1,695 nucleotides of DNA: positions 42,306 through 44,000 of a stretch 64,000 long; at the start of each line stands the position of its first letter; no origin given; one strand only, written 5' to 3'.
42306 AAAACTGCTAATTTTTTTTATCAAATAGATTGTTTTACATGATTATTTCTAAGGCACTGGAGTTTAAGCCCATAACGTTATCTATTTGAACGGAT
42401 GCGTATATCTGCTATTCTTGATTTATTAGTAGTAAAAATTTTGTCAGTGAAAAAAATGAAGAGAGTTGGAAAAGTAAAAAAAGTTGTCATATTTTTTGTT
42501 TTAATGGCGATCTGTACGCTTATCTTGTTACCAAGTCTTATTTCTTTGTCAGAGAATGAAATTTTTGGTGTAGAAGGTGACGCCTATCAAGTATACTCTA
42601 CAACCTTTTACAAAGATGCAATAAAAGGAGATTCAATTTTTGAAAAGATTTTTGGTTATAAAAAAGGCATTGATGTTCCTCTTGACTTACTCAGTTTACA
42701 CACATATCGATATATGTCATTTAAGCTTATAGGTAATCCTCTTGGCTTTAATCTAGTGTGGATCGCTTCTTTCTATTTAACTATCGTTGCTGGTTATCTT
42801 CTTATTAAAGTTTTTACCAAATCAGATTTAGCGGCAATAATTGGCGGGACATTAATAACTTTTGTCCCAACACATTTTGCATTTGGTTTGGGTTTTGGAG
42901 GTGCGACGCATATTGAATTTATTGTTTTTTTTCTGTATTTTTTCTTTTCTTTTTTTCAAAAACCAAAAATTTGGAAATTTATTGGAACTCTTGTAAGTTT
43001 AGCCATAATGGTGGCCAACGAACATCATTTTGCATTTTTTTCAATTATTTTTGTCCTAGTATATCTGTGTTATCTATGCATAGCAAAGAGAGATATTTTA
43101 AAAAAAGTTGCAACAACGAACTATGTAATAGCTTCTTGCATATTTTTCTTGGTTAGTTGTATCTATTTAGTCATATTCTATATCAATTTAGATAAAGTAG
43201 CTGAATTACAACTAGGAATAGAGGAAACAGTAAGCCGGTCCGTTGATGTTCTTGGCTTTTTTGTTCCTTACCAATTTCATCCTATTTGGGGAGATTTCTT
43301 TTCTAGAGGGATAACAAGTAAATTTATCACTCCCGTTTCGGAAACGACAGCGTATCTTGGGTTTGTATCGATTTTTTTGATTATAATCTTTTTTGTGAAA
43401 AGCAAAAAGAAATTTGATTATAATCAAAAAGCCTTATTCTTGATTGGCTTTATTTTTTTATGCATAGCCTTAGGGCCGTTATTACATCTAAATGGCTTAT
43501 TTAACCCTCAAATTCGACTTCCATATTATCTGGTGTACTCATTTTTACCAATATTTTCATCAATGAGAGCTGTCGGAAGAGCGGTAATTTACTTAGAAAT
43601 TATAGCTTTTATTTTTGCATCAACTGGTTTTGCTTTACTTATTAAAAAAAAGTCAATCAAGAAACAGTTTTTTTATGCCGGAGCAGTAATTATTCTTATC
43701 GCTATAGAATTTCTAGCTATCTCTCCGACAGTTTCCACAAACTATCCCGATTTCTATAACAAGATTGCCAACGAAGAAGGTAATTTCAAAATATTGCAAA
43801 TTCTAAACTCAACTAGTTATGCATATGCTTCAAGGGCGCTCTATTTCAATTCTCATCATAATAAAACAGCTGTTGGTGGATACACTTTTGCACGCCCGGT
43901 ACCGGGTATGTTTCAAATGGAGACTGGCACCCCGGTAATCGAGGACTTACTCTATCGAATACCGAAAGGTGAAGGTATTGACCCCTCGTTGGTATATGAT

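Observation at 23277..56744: Repeated 'polyprenol-P GT2 + small membrane protein + GT-C-like' sets imply extensive extracytoplasmic glycosylation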

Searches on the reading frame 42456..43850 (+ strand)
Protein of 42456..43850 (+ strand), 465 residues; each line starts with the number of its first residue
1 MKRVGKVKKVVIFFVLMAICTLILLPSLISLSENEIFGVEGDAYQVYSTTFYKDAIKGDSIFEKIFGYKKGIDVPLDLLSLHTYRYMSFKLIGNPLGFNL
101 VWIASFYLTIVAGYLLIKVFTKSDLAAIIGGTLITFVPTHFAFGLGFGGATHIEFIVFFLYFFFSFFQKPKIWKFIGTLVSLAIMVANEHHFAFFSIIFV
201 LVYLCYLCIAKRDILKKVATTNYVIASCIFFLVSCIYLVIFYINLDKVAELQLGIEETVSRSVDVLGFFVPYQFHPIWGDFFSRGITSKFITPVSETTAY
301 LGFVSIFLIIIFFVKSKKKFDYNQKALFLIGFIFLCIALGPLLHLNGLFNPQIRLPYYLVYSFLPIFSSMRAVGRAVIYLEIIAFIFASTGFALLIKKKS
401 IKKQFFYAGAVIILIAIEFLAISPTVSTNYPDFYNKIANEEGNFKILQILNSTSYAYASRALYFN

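Call 17: search_protein_families(library=pfam, proteins=[window:42456-43850:+], max_evalue=10)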
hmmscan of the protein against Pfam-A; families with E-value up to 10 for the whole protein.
window:42456-43850:+ (465 aa): 2 families
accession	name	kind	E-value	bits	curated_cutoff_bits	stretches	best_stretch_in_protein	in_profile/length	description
PF13832.12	zf-HC5HC2H_2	-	0.26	11.9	27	1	205-233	3-31/109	PHD-zinc-finger like domain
PF09586.16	YfhO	-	5.7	5.6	28.5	1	168-420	164-408/835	Bacterial membrane protein YfhO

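Call 18: find_homologous_proteins(query=window:42456-43850:+, max_evalue=0.001)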
Query window:42456-43850:+ (465 aa): 5 proteins with E <= 0.001 among 8000 candidates.
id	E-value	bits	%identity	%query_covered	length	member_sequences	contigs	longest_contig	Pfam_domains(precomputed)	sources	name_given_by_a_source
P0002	3.4e-23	101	27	92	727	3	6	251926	-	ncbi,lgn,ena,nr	ncbi:MAG TPA: hypothetical protein DEA43_03570 [Candidatus Moranbacteria bacterium]|nr:hypothetical 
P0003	5.9e-18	83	25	79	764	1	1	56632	-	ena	-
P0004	7.0e-14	70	24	71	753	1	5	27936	PF19830.5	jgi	jgi:hypothetical protein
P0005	4.8e-12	64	26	81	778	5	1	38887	PF19830.5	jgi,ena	jgi:hypothetical protein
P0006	1.5e-11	62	24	80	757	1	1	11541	-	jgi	jgi:hypothetical protein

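Call 32: find_homologous_proteins(query=A2, max_evalue=0.001)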
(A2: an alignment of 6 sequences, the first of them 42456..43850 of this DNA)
Query A2 (6 sequences) (465 aa, profile of the alignment): 10 proteins with E <= 0.001 among 8000 candidates.
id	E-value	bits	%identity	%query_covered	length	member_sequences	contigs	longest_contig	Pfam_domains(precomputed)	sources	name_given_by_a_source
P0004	7.5e-291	985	24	71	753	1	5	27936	PF19830.5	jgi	jgi:hypothetical protein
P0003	7.8e-271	919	25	79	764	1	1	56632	-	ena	-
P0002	4.3e-236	804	27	92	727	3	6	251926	-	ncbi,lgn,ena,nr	ncbi:MAG TPA: hypothetical protein DEA43_03570 [Candidatus Moranbacteria bacterium]|nr:hypothetical 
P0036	7.0e-164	565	100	100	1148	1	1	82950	PF19830.5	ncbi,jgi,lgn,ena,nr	ncbi:YfhO family protein [Patescibacteria group bacterium]|nr:YfhO family protein [Patescibacteria g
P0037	1.4e-25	108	23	67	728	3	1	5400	PF19830.5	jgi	jgi:hypothetical protein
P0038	2.7e-25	107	28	28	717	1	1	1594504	PF19830.5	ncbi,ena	-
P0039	5.9e-23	100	29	35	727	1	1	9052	-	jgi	jgi:hypothetical protein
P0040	1.0e-13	69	42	5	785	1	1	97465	-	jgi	jgi:hypothetical protein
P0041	6.1e-12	63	25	29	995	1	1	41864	-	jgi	-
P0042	8.1e-5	40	24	32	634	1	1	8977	-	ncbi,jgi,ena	jgi:phosphoglycerol transferase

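Call 37: search_solved_structures(query=A3, max_evalue=10)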
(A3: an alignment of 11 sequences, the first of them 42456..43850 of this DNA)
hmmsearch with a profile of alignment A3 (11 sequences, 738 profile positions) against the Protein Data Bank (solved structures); distinct sequences matched with E-value up to 10: 2.
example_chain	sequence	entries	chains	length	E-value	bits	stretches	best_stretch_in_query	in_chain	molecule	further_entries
7t85_A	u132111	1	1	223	0.01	17.7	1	635-725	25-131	Phosphate acetyltransferase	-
2z2l_A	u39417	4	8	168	1.1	11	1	543-637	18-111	Penicillin-binding protein 2X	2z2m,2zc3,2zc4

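Call 43: find_encoding_contigs(protein=P0002, flank=6000, max_places=2)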
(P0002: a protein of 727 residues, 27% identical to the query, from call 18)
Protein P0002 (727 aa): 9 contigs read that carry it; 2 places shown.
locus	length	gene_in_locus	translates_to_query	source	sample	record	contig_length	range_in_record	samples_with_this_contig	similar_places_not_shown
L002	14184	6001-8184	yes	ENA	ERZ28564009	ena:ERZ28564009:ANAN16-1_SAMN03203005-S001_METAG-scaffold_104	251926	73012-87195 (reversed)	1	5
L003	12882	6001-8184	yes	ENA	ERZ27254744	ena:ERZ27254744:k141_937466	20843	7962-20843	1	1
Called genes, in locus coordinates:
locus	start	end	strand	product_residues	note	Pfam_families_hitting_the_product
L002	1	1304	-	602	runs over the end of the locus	PF02366:PMT (weak), PF13231:PMT_2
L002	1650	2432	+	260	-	PF00149:Metallophos, PF12850:Metallophos_2 (weak)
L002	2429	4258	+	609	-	PF02366:PMT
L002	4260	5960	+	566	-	PF02366:PMT (weak), PF13231:PMT_2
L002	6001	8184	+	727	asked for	-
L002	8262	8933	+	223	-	-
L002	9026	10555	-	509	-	PF01943:Polysacc_synt, PF13440:Polysacc_synt_3, PF03023:MurJ, PF01554:MatE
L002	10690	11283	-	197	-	PF02223:Thymidylate_kin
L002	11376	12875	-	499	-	PF01139:RtcB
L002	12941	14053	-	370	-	PF00534:Glycos_transf_1, PF13692:Glyco_trans_1_4, PF13524:Glyco_trans_1_2 (weak)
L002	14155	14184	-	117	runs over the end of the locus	-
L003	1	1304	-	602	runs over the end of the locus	PF02366:PMT (weak), PF13231:PMT_2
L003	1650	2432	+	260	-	PF00149:Metallophos, PF12850:Metallophos_2 (weak)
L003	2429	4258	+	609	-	PF02366:PMT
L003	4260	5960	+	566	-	PF02366:PMT (weak), PF13231:PMT_2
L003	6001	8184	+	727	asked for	-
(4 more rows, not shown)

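Call 44: find_encoding_contigs(protein=P0038, flank=6000, max_places=2)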
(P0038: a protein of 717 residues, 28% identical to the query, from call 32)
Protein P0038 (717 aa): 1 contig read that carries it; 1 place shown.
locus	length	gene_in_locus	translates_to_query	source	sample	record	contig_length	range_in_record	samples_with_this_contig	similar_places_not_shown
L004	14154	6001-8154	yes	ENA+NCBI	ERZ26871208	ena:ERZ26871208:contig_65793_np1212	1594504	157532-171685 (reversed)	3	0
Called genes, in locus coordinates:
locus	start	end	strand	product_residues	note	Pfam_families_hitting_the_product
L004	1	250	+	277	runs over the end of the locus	-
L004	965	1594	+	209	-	PF22895:DUF7024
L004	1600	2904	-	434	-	PF00534:Glycos_transf_1, PF13692:Glyco_trans_1_4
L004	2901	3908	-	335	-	PF00534:Glycos_transf_1, PF13692:Glyco_trans_1_4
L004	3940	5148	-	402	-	PF13489:Methyltransf_23, PF07021:MetW, PF13649:Methyltransf_25, PF13847:Methyltransf_31 (weak), PF08241:Methyltransf_11, PF08242:Methyltransf_12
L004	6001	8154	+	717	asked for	PF19830:DUF6311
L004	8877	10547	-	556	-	-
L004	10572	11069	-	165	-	PF01844:HNH, PF14279:HNH_5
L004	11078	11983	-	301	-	PF09588:YqaJ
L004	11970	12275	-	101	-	-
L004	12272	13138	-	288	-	-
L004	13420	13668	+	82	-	PF13551:HTH_29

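Call 51: predict_structure(alignment_id=A3)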
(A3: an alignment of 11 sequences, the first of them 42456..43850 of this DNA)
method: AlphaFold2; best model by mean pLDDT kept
length: 465 residues; sequences in the alignment: 11
mean_pLDDT: 62.4   pTM: 0.70
mean pLDDT of the five models: 62.4, 58.2, 57.8, 55.3, 55.2
residues with pLDDT >= 90: 71; 70-90: 109; 50-70: 118; < 50: 167
segments of 3 or more residues with pLDDT < 50: 1-6, 22-93, 147-150, 246-255, 273-296, 421-465
pLDDT, mean of each block of 10 residues (from residue 1): 43 55 40 30 28 30 36 37 46 54 79 93 92 81 56 85 88 85 76 85 83 55 61 64 50 48 66 46 37 49 88 81 89 85 61 64 59 78 94 93 89 79 36 42 35 35 29
secondary structure, 60 per line:
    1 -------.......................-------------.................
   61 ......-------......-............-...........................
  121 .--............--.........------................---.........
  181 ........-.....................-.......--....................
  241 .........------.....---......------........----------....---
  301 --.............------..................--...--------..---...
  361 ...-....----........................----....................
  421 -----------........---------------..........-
elements in order: H8-30 H44-66 H74-79 H81-92 H94-121 H124-135 H138-146 H153-168 H172-188 H190-210 H212-218 H221-249 H256-260 H265-269 H276-283 H294-297 H303-315 H322-339 E342-344 H358-363 H365-368 H373-396 H401-420 H432-439 H455-464

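Call 56: fold_search(model_id=the predicted structure, library=pdb)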
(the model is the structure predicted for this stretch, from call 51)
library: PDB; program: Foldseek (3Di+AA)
matches with E <= 10: 66; with E <= 0.001: 0
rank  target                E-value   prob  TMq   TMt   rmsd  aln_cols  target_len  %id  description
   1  8b6l_I                9.9e-03  1.00  0.47  0.34  15.6       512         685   13  Subtomogram average of the human Sec61-TRAP-OSTA-translocon (released 2022-12-07)
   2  3wak                  1.1e-02  1.00  0.37  0.22  14.2       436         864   15  Crystal structure of the Archaeoglobus fulgidus oligosaccharyltransferase (O29867_ARCFU) in the apo form (released 2013-10-30)
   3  7oci_F                2.9e-02  1.00  0.47  0.36  12.8       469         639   12  Cryo-EM structure of yeast Ost6p containing oligosaccharyltransferase complex (released 2022-02-16)
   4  6ezn_F                3.3e-02  1.00  0.33  0.25  14.8       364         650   12  Cryo-EM structure of the yeast oligosaccharyltransferase (OST) complex (released 2018-01-17)
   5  6ftg_5                4.2e-02  1.00  0.42  0.32  17.7       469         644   12  Subtomogram average of OST-containing ribosome-translocon complexes from canine rough microsomal membranes (released 2018-03-21)
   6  6s7t_A                4.4e-02  1.00  0.35  0.24   9.5       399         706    9  Cryo-EM structure of human oligosaccharyltransferase complex OST-B (released 2019-12-18)
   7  5oxp                  1.2e-01  0.13  0.11  0.11  22.0       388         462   16  PepTSt in occluded conformation with phosphate ion bound (released 2018-02-21)
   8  5f15                  1.5e-01  0.99  0.37  0.32   7.3       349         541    9  Crystal Structure of ArnT from Cupriavidus metallidurans bound to Undecaprenyl phosphate (released 2016-02-17)
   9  7zlh_A                1.8e-01  0.89  0.32  0.24  14.8       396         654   15  Cryo-EM structure of C-mannosyltransferase CeDPY19, in apo state, bound to CMT2-Fab and anti-Fab nanobody (released 2023-01-11)
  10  7zli_A                2.3e-01  0.92  0.34  0.25  13.7       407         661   14  Cryo-EM structure of C-mannosyltransferase CeDPY19, in complex with Dol25-P-Man and bound to CMT2-Fab and anti-Fab nan (released 2023-01-11)
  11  7zlg_A                2.4e-01  0.77  0.31  0.23  19.9       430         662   14  Cryo-EM structure of C-mannosyltransferase CeDPY19, in complex with acceptor peptide and bound to CMT2-Fab and anti-Fa (released 2023-01-11)
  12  4ikz                  2.8e-01  0.13  0.13  0.13  23.6       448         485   13  Crystal structure of peptide transporter POT (E310Q mutant) in complex with alafosfalin (released 2013-07-10)
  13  8if8_B                3.3e-01  0.89  0.32  0.25  11.8       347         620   10  Arabinosyltransferase AftA (released 2023-05-31)
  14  5ezm                  3.6e-01  0.51  0.24  0.21  22.1       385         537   12  Crystal Structure of ArnT from Cupriavidus metallidurans in the apo state (released 2016-02-17)
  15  6ghj_A                5.0e-01  0.08  0.11  0.11  21.7       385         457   16  PepTSt in complex with tripeptide Phe-Ala-Gln (released 2018-09-19)
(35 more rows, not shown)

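Call 66: find_encoding_contigs(protein=P0003, flank=6000, max_places=1)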
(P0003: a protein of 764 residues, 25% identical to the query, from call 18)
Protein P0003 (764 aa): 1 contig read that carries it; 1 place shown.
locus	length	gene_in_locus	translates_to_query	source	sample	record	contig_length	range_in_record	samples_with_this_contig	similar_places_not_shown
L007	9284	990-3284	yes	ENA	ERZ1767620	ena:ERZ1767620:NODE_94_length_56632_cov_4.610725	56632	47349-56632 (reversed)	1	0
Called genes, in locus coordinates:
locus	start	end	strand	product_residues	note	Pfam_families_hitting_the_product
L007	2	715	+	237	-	?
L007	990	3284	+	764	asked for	-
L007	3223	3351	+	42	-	-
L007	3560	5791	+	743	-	PF13231:PMT_2 (weak)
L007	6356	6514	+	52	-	-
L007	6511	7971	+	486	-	PF01442:Apolipoprotein (weak), PF13489:Methyltransf_23, PF07021:MetW, PF08241:Methyltransf_11, PF08242:Methyltransf_12 (weak), PF13649:Methyltransf_25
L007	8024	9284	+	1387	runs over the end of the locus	PF00534:Glycos_transf_1, PF13692:Glyco_trans_1_4, PF13524:Glyco_trans_1_2 (weak), PF13439:Glyco_transf_4, PF13579:Glyco_trans_4_4 (weak), PF13692:Glyco_trans_1_4, PF00535:Glycos_transf_2, PF05050:Methyltransf_21, +3 more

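Call 67: find_encoding_contigs(protein=P0004, flank=6000, max_places=1)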
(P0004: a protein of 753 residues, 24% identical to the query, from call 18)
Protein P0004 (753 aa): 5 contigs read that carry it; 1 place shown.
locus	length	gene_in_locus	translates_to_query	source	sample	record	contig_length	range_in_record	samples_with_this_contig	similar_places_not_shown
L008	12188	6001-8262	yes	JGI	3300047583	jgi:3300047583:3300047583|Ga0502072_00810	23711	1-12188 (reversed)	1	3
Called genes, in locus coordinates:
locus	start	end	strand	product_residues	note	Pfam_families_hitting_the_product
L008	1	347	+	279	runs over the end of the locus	PF05670:NFACT-R_1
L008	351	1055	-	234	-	PF00535:Glycos_transf_2, PF13641:Glyco_tranf_2_3 (weak)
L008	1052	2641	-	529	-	PF01943:Polysacc_synt, PF13440:Polysacc_synt_3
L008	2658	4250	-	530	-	PF01943:Polysacc_synt, PF13440:Polysacc_synt_3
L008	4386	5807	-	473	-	-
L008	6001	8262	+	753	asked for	PF19830:DUF6311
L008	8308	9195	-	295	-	PF08538:DUF1749, PF12146:Hydrolase_4 (weak)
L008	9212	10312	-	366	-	-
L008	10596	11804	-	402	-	PF00004:AAA, PF13238:AAA_18 (faint)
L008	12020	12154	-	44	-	-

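Call 68: find_encoding_contigs(protein=P0005, flank=6000, max_places=1)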
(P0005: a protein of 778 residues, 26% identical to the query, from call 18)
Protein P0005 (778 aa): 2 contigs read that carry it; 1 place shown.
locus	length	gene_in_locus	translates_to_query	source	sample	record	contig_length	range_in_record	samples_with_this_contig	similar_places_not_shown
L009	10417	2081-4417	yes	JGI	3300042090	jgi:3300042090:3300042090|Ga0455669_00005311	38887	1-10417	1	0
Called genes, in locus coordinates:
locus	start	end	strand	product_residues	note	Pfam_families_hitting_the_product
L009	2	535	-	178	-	?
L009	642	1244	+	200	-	-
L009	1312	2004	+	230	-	-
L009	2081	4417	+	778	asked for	PF19830:DUF6311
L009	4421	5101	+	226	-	PF02732:ERCC4, PF00633:HHH (faint), PF14520:HHH_5, PF12826:HHH_2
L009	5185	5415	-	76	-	-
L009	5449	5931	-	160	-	-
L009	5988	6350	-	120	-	PF08327:AHSA1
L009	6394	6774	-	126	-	PF00903:Glyoxalase (weak), PF22677:Ble-like_N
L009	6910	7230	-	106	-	PF01329:Pterin_4a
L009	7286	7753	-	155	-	PF04079:SMC_ScpB, PF22665:WHD_DUF6293 (faint)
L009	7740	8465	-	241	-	PF02616:SMC_ScpA (weak)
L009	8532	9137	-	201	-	-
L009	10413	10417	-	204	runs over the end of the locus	PF01871:AMMECR1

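Call 89: search_protein_families(library=pfam, alignment_id=A3, max_evalue=0.01)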
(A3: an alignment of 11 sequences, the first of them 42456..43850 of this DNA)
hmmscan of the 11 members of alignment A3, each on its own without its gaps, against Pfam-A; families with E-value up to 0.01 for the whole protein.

A. member 1, window:42456-43850:+ (465 aa): 0 families

B. families by the number of members that match (of 11 scanned): 0 families
